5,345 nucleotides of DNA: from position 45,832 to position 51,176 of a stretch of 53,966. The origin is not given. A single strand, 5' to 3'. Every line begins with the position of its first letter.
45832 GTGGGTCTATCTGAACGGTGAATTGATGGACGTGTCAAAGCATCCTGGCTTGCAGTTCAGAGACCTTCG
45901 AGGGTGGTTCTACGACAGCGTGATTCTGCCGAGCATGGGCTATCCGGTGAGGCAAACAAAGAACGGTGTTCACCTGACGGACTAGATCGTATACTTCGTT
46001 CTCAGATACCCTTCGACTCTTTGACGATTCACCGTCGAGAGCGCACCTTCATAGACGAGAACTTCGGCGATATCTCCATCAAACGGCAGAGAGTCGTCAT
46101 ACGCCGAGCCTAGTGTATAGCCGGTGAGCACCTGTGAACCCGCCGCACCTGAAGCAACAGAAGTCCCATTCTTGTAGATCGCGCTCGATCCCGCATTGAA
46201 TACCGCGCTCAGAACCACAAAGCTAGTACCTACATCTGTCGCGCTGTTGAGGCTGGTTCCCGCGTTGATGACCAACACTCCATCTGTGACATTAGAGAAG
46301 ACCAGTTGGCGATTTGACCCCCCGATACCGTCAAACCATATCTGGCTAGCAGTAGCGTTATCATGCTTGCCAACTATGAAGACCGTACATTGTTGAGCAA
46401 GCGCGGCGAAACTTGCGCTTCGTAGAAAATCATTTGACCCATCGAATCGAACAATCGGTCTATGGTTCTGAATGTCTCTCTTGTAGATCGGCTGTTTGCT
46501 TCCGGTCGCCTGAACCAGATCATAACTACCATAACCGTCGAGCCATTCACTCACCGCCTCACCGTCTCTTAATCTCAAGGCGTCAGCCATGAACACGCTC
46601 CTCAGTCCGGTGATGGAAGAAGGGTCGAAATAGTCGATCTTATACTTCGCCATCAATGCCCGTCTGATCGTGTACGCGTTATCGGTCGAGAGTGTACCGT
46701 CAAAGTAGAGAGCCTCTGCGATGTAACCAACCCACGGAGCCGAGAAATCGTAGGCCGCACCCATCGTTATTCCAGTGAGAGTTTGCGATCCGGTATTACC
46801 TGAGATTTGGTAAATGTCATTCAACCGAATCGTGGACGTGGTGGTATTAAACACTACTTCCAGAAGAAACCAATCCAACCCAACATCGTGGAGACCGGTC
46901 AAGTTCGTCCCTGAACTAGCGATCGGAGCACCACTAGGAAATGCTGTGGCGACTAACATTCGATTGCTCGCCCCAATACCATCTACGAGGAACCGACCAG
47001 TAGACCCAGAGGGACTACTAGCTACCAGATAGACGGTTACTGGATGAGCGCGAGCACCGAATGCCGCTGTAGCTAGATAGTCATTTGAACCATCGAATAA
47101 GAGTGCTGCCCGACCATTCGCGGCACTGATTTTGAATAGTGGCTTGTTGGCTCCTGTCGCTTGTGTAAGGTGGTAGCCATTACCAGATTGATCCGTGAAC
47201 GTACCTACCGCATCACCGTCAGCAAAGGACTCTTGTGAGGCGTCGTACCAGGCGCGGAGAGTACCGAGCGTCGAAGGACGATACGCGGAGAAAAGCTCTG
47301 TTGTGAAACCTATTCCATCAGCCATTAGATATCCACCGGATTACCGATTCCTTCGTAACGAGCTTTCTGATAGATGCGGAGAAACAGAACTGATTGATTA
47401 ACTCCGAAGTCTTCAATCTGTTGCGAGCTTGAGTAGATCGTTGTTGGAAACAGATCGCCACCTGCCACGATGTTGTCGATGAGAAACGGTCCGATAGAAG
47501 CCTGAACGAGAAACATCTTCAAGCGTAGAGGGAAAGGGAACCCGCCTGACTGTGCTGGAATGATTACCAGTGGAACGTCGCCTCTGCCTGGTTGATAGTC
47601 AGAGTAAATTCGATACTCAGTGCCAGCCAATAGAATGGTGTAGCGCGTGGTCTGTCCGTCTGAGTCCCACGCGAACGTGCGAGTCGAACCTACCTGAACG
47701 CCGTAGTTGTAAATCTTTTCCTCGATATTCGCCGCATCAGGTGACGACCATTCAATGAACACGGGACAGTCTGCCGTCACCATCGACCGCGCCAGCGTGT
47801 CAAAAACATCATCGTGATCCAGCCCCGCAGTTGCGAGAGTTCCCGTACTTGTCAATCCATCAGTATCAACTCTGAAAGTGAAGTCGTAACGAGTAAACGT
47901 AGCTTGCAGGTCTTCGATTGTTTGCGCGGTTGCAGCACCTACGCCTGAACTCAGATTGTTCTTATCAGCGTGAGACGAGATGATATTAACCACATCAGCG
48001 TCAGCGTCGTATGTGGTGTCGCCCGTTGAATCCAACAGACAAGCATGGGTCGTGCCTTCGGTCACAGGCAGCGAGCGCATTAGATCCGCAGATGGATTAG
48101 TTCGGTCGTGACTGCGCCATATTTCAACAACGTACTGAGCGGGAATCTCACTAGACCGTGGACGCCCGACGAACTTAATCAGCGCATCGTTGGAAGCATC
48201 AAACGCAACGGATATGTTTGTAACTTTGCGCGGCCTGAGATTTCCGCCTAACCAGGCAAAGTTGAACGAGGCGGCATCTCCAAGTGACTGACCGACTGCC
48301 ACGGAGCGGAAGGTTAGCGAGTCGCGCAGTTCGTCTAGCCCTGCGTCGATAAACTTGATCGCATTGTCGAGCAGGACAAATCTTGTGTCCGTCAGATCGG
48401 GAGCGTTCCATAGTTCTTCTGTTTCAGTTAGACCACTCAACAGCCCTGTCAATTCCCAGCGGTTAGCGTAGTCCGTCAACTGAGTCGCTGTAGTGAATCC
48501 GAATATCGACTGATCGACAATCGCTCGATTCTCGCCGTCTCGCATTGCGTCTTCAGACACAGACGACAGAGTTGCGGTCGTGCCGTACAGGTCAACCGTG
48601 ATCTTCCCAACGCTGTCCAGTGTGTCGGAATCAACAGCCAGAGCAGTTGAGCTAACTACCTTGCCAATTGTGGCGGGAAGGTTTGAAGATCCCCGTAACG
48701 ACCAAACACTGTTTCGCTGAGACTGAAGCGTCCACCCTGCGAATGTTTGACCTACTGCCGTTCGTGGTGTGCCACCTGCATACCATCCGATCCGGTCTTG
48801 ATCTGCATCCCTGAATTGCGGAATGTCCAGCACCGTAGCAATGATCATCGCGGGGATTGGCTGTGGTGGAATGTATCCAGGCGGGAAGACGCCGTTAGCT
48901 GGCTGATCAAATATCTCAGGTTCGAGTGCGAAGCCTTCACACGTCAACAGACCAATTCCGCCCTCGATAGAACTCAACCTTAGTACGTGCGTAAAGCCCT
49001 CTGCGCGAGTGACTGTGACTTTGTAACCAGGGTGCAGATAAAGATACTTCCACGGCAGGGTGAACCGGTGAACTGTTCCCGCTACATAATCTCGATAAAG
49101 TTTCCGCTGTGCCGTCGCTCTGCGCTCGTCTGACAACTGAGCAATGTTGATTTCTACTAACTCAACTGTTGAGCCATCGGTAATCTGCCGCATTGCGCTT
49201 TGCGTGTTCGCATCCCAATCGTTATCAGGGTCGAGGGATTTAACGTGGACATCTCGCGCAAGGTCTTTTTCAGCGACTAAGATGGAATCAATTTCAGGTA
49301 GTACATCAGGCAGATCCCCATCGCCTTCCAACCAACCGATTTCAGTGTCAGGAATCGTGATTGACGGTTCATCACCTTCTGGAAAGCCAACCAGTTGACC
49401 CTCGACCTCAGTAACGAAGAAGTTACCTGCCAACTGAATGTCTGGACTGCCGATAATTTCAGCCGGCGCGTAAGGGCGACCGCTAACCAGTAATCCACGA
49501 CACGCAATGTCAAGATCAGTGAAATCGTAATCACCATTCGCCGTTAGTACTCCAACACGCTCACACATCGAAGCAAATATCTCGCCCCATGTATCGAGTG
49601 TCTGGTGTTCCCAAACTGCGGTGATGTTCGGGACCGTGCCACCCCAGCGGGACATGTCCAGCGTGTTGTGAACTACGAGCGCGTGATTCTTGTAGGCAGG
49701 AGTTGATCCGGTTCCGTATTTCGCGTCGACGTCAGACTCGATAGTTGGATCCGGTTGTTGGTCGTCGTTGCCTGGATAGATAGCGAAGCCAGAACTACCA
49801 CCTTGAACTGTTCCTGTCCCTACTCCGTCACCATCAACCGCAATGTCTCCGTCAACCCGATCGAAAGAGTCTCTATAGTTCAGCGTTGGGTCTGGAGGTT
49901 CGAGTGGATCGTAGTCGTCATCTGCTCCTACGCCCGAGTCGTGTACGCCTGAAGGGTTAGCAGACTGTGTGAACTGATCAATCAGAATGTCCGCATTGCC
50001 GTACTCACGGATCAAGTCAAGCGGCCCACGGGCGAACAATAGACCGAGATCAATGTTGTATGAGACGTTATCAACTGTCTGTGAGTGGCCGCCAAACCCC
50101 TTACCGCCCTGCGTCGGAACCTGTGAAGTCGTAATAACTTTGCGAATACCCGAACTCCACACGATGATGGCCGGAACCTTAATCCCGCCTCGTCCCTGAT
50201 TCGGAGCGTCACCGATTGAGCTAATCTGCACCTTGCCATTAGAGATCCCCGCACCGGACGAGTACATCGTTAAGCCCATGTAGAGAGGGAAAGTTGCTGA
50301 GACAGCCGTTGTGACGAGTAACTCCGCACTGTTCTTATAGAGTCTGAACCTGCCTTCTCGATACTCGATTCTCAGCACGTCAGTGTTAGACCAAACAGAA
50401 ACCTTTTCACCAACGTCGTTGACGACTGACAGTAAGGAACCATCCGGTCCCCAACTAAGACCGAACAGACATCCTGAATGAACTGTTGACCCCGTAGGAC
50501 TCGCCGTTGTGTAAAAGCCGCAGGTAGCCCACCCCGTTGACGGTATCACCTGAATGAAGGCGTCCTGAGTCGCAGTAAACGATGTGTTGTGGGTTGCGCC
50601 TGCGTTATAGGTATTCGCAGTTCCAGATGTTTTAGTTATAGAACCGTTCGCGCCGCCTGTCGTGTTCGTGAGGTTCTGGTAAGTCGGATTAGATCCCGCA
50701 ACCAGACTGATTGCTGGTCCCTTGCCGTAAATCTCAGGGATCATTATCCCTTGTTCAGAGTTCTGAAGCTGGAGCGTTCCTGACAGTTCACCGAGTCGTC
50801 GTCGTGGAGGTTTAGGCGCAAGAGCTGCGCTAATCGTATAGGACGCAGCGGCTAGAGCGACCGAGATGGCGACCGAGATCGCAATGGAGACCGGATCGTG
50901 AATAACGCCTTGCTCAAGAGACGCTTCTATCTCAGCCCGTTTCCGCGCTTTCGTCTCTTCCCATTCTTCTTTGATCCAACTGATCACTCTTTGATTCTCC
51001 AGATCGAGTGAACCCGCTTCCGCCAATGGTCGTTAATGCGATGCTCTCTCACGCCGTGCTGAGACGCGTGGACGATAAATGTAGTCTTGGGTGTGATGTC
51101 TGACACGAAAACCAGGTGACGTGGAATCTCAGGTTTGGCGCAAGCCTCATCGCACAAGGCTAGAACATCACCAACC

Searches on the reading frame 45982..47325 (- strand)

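Call 10: search_protein_families(library=pfam, proteins=[window:45982-47325:-], max_evalue=0.001)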
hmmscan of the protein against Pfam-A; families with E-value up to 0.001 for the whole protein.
window:45982-47325:- (447 aa): 1 family
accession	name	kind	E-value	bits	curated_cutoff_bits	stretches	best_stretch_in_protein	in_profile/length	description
PF13385.13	Laminin_G_3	-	7.4e-09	36.3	27.6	1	322-430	28-146/151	Concanavalin A-like lectin/glucanases superfamily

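Call 87: search_protein_families(library=ncbifam, proteins=[window:45982-47325:-], max_evalue=0.05)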
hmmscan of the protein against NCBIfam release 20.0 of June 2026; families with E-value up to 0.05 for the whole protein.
window:45982-47325:- (447 aa): 1 family
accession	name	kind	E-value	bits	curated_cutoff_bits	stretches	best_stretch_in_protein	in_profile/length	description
NF048003.1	GTA_spike_fiber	domain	0.0077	16.8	36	0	296-397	51-151/182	phage head spike fiber domain-containing protein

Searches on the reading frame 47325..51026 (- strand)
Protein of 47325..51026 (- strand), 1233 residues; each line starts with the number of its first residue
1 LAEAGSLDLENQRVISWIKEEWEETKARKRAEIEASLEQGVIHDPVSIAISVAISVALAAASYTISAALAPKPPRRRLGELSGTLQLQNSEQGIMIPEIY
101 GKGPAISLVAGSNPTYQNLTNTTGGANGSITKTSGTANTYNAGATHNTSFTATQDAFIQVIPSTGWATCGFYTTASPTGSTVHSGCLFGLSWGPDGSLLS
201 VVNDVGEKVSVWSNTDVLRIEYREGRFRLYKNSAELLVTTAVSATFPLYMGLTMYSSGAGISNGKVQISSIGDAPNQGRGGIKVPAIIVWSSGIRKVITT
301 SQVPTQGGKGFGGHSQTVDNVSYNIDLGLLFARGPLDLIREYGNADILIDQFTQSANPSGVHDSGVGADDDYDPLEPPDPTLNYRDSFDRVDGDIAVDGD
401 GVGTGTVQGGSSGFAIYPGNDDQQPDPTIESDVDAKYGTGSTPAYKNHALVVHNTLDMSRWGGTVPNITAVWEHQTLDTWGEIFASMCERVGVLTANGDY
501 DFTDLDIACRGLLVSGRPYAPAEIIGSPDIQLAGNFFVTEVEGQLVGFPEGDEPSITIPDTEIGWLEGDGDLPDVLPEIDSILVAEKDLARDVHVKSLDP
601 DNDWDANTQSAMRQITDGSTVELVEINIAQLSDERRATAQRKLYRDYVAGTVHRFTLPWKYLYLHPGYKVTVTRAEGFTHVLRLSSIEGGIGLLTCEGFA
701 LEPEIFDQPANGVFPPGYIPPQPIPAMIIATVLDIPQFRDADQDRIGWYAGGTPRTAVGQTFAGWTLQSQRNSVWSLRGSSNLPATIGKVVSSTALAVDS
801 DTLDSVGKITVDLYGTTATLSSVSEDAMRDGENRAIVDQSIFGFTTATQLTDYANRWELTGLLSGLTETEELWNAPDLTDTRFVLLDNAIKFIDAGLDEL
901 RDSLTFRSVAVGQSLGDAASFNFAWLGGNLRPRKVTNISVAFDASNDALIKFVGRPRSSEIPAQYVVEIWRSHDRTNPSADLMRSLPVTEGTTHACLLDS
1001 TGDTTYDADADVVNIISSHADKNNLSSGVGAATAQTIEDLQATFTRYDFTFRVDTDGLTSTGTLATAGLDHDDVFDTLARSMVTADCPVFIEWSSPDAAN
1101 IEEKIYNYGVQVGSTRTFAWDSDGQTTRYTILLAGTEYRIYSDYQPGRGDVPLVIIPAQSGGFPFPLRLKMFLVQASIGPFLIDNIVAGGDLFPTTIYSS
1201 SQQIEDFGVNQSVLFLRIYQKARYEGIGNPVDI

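Call 10: search_protein_families(library=pfam, proteins=[window:47325-51026:-], max_evalue=0.001)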
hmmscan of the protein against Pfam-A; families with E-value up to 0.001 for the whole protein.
window:47325-51026:- (1233 aa): 2 families
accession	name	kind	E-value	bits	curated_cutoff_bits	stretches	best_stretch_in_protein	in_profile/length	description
PF13550.12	Phage-tail_3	-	3.8e-13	50.1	23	1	529-688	12-163/164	Putative phage tail protein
PF23666.2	Rcc01698_C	-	4e-11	43.6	27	1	785-872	1-86/98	Rcc01698-like, C-terminal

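Call 53: search_dna_similar(query=window:47325-51026:-, collection=phages, mode=protein, max_rows=12)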
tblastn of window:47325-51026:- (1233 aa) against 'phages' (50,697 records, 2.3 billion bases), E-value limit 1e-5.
Records with a match: 37; places in all: 38; records where one place covers at least 80% of the query: 0.
Best place of each record, by identity: <60% 37.
By first word of the organism name: Caulobacter 23; Xanthomonas 6; Tetraselmis 3; Erythrobacter 1; Microcystis 1; Stenotrophomonas 1; Brevundimonas 1; Alphaproteobacteria 1.
By host as written in the record: Xanthomonas translucens pv. translucens (DSM 18974) 6; Caulobacter crescentus NA1000 6; Caulobacter vibrioides CB15 6; Caulobacter crescentus 6; Caulobacter vibrioides 4; Tetraselmis viridis Rouch (Chlorophyta) 3; Erythrobacter sp. JL475 1; Microcystis wesenbergii 1; and 4 more.
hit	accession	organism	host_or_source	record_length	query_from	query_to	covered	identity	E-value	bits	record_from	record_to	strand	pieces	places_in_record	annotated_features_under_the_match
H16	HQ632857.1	Tetraselmis viridis virus S20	Tetraselmis viridis Rouch (Chlorophyta)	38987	414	957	44%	26.0%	2e-15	89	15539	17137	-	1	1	hypothetical protein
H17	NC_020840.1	Tetraselmis viridis virus S20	Tetraselmis viridis Rouch (Chlorophyta)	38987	414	957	44%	26.0%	2e-15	89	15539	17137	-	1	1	tail protein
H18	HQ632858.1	Tetraselmis viridis virus SI1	Tetraselmis viridis Rouch (Chlorophyta)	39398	414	957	44%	26.0%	2e-15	89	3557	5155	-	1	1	hypothetical protein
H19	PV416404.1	Erythrobacter phage XM05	Erythrobacter sp. JL475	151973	536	1002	38%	23.8%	3e-7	61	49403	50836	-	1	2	tail protein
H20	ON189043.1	Xanthomonas phage Langgrundblatt2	Xanthomonas translucens pv. translucens ...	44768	481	973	40%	22.4%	3e-8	64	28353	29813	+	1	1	hypothetical protein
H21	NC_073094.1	Xanthomonas phage Langgrundblatt2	Xanthomonas translucens pv. translucens ...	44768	481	973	40%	22.4%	3e-8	64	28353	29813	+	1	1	hypothetical protein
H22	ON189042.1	Xanthomonas phage Langgrundblatt1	Xanthomonas translucens pv. translucens ...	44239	481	973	40%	22.4%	4e-8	64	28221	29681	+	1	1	tail protein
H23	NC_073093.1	Xanthomonas phage Langgrundblatt1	Xanthomonas translucens pv. translucens ...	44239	481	973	40%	22.4%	4e-8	64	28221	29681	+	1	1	tail protein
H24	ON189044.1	Xanthomonas phage Pfeifenkraut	Xanthomonas translucens pv. translucens ...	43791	536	1006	38%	21.2%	5e-6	57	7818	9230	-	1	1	hypothetical protein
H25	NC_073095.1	Xanthomonas phage Pfeifenkraut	Xanthomonas translucens pv. translucens ...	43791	536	1006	38%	21.2%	5e-6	57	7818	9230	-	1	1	hypothetical protein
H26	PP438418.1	Microcystis phage Mwe-JY26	Microcystis wesenbergii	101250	479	848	30%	25.3%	3e-7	61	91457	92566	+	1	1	hypothetical protein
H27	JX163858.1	Caulobacter phage phiCbK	Caulobacter crescentus CB15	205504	481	852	30%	24.9%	4e-6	57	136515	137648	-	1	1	hypothetical protein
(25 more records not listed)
